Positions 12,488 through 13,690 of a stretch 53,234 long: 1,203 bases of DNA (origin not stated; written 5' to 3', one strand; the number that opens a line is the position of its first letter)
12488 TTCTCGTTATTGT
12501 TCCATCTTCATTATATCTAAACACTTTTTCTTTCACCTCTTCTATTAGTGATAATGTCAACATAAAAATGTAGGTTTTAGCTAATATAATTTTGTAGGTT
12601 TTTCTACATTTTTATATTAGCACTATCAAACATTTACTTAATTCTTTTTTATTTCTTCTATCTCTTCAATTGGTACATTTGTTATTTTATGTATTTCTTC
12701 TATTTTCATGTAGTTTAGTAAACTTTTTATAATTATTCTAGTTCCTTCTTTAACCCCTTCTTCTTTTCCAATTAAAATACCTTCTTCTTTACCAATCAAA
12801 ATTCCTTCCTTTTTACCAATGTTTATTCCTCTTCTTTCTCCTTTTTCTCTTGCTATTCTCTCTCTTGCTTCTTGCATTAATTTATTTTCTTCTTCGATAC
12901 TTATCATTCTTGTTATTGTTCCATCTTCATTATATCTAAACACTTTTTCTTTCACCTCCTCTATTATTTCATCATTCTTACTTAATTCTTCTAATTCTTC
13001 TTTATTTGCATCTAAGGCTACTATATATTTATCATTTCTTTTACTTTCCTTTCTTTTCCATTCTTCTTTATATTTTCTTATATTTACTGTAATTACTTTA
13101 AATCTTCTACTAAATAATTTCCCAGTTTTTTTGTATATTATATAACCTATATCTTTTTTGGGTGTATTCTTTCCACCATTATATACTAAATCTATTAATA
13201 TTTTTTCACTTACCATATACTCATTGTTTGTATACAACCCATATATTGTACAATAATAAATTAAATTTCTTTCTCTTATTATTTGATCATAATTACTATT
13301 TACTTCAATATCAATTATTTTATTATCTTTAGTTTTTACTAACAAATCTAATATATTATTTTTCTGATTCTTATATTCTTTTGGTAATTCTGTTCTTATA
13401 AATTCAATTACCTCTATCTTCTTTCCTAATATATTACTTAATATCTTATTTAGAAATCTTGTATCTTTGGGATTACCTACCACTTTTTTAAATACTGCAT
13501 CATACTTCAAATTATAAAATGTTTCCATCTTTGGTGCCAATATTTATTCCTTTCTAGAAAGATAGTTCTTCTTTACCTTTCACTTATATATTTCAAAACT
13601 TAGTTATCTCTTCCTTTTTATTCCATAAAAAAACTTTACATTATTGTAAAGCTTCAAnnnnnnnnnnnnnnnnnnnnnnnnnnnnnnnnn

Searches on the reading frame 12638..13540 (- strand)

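Call 75: search_protein_families(library=pfam, proteins=[window:12638-13540:-], max_evalue=0.001)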
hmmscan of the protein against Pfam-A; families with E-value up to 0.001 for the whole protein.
window:12638-13540:- (300 aa): 1 family
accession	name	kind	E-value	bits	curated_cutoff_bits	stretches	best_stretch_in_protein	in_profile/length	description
PF12784.13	PDDEXK_2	-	4.4e-18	66.3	27.4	1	12-227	2-216/229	PD-(D/E)XK nuclease family transposase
